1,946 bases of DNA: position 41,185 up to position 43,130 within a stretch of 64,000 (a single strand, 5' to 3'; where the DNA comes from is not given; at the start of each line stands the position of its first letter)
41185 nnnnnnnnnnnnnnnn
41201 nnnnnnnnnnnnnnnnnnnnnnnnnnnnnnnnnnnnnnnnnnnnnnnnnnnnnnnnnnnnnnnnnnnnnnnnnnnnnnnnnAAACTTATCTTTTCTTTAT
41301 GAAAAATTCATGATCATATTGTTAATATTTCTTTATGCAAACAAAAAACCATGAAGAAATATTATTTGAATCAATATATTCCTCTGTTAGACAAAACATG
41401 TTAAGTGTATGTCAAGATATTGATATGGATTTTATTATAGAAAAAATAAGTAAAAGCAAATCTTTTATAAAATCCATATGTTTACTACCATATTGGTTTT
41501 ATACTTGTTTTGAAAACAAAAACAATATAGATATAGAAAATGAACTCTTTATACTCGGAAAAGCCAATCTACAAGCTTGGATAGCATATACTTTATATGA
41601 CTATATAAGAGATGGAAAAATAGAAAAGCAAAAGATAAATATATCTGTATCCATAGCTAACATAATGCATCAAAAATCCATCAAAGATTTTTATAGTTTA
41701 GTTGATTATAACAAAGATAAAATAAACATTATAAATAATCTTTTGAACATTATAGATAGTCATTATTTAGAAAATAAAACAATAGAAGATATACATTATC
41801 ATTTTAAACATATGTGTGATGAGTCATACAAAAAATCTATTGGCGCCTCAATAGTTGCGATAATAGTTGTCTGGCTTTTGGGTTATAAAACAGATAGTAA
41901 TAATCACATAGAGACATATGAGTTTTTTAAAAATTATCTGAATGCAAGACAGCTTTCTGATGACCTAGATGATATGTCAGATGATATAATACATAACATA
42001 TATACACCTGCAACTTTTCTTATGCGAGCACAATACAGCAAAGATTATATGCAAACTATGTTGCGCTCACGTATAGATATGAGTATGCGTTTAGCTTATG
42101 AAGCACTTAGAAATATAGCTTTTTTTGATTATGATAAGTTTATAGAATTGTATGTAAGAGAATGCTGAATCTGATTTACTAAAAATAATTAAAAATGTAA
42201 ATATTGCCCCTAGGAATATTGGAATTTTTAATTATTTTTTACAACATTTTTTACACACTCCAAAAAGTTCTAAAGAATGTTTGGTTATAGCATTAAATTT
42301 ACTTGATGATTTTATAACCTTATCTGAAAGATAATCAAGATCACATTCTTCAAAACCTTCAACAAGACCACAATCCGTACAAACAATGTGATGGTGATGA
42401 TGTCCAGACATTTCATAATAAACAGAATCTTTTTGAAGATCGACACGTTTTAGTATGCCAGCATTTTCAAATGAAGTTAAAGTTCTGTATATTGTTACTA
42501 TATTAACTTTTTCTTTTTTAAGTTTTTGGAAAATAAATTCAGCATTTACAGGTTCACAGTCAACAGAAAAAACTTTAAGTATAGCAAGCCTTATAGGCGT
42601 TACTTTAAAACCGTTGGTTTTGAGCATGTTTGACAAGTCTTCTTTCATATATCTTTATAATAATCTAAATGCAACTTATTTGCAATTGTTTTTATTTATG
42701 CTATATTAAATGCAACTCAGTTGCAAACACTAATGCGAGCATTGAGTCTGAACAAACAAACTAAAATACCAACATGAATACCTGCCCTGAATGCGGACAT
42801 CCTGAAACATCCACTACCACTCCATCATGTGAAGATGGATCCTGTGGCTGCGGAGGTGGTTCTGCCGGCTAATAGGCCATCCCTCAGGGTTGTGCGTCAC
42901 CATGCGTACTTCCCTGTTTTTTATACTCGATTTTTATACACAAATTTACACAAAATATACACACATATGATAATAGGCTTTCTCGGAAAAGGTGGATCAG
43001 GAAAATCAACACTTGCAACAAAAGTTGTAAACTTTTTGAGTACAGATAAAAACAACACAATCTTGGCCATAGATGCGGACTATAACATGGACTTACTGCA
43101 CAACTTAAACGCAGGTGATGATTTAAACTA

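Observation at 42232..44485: Fur/Zur-family locus with duplicated palindromic operator, an unannotated 32-aa Cys-rich peptide, a CooC-like P-loop ATPase and a ZIP transporter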

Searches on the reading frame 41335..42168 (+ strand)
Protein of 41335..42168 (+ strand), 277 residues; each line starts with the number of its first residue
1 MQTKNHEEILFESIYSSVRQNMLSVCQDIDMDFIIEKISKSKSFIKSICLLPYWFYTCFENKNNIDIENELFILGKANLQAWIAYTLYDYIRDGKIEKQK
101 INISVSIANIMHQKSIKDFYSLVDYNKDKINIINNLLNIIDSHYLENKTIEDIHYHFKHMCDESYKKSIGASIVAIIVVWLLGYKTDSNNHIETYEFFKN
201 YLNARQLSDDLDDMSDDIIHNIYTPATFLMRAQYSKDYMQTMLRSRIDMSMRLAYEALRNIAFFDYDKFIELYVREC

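Call 7: search_protein_families(library=pfam, proteins=[window:41335-42168:+], max_evalue=0.01)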
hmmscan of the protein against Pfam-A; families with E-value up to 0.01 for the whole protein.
window:41335-42168:+ (277 aa): 0 families

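Call 8: search_protein_families(library=ncbifam, proteins=[window:41335-42168:+], max_evalue=0.01)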
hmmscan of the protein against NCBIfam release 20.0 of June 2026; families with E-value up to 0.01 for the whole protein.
window:41335-42168:+ (277 aa): 0 families

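Call 86: search_protein_families(library=pfam, proteins=[window:41335-42168:+], max_evalue=1)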
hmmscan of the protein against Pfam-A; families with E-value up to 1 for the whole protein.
window:41335-42168:+ (277 aa): 1 family
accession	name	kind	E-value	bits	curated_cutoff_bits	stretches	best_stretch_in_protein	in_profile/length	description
PF12922.13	Cnd1_N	-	0.019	15.2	27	1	7-66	4-63/164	non-SMC mitotic condensation complex subunit 1, N-term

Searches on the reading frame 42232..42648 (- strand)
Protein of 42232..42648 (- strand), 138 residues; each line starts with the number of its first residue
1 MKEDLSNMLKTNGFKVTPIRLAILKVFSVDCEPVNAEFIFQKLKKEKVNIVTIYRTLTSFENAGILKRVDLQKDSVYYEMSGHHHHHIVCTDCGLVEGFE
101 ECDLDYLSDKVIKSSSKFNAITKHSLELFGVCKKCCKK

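Call 7: search_protein_families(library=pfam, proteins=[window:42232-42648:-], max_evalue=0.01)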
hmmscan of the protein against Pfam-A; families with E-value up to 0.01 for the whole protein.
window:42232-42648:- (138 aa): 1 family
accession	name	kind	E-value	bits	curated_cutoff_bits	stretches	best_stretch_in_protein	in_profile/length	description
PF01475.25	FUR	-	4.4e-24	85.4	23.1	1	12-128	2-120/121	Ferric uptake regulator family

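Call 8: search_protein_families(library=ncbifam, proteins=[window:42232-42648:-], max_evalue=0.01)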
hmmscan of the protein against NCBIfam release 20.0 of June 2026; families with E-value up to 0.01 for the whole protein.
window:42232-42648:- (138 aa): 8 families
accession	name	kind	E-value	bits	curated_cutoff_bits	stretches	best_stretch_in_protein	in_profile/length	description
NF052545.1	TransRegPerRClab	equivalog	6.7e-22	78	180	1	3-138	2-137/138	transcriptional regulator PerR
NF006999.0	PRK09462.1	equivalog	6.8e-22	77.7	146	1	5-134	4-135/148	ferric iron uptake transcriptional regulator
NF051892.1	TransRegFurBacil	equivalog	8.2e-20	71.4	220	1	5-137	8-145/149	ferric iron uptake transcriptional regulator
NF051891.1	TransRegFurHelico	equivalog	1.2e-17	64.2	200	1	3-137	12-147/148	ferric iron uptake transcriptional regulator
NF047406.1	TransRegPerRTherm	equivalog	3.2e-12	46.8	200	1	16-137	6-127/130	manganese-dependent transcriptional regulator PerR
NF045678.1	TransRegIrrA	equivalog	2.6e-10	40.3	150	1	5-96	9-103/138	iron response transcriptional regulator IrrA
NF045677.1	FeRespRegIrr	equivalog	1.2e-09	38.3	170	1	7-92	2-90/127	Fur family transcriptional regulator Irr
NF047462.1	FUR_perox_PerRA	exception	3.4e-06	27.6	200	1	7-107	10-109/142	peroxide-responsive transcriptional repressor PerRA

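Call 56: search_solved_structures(query=window:42232-42648:-, max_evalue=0.00001)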
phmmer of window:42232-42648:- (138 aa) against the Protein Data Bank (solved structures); distinct sequences matched with E-value up to 0.00001: 23.
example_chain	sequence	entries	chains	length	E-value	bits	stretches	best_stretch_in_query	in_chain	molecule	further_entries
5nbc_A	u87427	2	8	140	1.2e-21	80.3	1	9-138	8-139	Ferric uptake regulation protein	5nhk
2w57_A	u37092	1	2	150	4.6e-21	78.4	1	4-133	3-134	FERRIC UPTAKE REGULATION PROTEIN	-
8j6w_A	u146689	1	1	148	2e-18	69.8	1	5-134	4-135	Ferric uptake regulation protein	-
2fe3_A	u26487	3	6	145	9.5e-15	57.9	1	2-138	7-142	Peroxide operon regulator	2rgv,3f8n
2o03_A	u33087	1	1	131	8e-14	55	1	17-135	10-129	probable Zinc uptake regulation protein FurB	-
3eyy_A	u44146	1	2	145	2.2e-13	53.5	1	4-137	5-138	Putative iron uptake regulatory protein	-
1mzb_A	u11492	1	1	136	6.5e-13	52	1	8-129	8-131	ferric uptake regulation protein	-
9ire_A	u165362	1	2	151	1.8e-12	50.6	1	5-136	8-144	Ferric uptake regulation protein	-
6d57_A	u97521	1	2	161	3.4e-12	49.7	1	5-136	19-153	Ferric uptake regulation protein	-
4ets_A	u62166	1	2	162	3.5e-12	49.6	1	5-136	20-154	Ferric uptake regulation protein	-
6dk4_A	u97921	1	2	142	4e-12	49.4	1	5-135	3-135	Ferric uptake regulation protein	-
5fd5_A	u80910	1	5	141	6e-12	48.9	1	5-133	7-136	Ferric uptake regulation protein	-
5fd6_A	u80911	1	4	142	6.1e-12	48.9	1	5-133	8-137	Ferric uptake regulation protein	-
4raz_A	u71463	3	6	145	4.4e-11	46.1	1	8-131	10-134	DNA-binding transcriptional dual regulator of siderophore biosynthesis and transport(Fur f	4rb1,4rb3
6h1c_A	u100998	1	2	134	5.2e-11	45.8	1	8-114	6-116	Ferric uptake regulation protein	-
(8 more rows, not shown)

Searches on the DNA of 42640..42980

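Call 5: search_rna_families(source=window, start=42640, end=42980, threshold=evalue, max_evalue=10, show_alignments=3)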
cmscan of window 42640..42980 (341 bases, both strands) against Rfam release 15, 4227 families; matches with E-value up to 10: 6.
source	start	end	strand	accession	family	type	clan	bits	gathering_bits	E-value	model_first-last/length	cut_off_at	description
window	42879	42935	+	RF02784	SorX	Gene; sRNA;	-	18.9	46.6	0.034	1-73/73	no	Singlet oxygen resistance RNA X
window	42863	42919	-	RF00173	Hairpin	Gene; ribozyme;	-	18.8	65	0.27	1-52/52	no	Hairpin ribozyme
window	42880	42907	-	RF03129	L31-Corynebacteriaceae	Cis-reg; leader;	CL00118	16.7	36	0.8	1-64/64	no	L31-Corynebacteriaceae ribosomal protein leader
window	42661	42726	-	RF02059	STnc50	Gene; sRNA;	-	16.1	55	4.5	1-84/84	no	Salmonella enterica sRNA STnc40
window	42908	42937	-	RF00522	PreQ1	Cis-reg; riboswitch;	-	14.3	39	2.2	1-45/45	no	PreQ1 (pre queuosine) riboswitch aptamer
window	42884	42920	+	RF02499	Atu_C4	Gene; sRNA;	-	13.6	80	4.5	30-67/70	no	Rhizobiales sRNA Atu_C4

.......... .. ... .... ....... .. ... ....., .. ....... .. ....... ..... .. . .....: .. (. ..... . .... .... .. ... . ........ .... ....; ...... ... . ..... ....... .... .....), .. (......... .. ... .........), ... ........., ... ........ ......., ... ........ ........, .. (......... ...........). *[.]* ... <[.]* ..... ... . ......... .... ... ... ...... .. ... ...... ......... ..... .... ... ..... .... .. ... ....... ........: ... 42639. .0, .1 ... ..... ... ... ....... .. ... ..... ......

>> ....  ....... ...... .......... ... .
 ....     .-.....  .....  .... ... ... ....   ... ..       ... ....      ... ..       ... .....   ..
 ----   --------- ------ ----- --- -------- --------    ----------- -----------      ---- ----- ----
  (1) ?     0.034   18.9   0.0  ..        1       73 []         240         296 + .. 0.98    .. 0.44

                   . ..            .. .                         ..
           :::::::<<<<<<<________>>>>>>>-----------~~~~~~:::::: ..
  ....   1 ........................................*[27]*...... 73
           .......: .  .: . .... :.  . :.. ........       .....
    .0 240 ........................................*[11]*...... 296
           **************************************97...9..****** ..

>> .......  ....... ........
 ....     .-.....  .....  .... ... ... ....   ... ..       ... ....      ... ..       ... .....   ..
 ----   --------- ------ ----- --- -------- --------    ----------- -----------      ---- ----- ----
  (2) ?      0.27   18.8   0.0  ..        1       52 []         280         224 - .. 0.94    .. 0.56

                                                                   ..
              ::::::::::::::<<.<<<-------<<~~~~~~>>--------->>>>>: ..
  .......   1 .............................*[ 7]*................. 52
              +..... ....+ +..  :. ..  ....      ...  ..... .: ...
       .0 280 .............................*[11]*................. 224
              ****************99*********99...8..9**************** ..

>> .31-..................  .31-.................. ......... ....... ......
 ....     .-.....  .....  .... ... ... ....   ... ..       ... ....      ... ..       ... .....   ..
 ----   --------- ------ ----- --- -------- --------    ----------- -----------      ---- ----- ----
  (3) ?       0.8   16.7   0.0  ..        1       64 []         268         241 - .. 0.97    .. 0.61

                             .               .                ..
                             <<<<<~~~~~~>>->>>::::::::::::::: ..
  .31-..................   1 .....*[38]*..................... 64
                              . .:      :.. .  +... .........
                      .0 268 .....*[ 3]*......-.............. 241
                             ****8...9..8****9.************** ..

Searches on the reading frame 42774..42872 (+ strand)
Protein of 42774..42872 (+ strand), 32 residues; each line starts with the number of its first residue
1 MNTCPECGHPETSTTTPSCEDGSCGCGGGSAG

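Call 7: search_protein_families(library=pfam, proteins=[window:42774-42872:+], max_evalue=0.01)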
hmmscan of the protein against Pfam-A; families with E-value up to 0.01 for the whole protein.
window:42774-42872:+ (32 aa): 0 families

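Call 8: search_protein_families(library=ncbifam, proteins=[window:42774-42872:+], max_evalue=0.01)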
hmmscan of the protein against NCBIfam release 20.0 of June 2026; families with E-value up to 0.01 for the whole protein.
window:42774-42872:+ (32 aa): 0 families

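Call 61: search_protein_families(library=pfam, proteins=[window:42774-42869:+], max_evalue=10)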
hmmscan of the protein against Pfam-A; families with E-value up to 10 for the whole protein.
seq(32 aa): 0 families

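Call 69: search_protein_representatives(protein=window:42774-42869:+)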
Query: 32 residues. Proteins with E-value up to 0.001 (for the whole library): 0; up to 1e-10: 0; up to 1e-30: 0. The best 0 are listed.
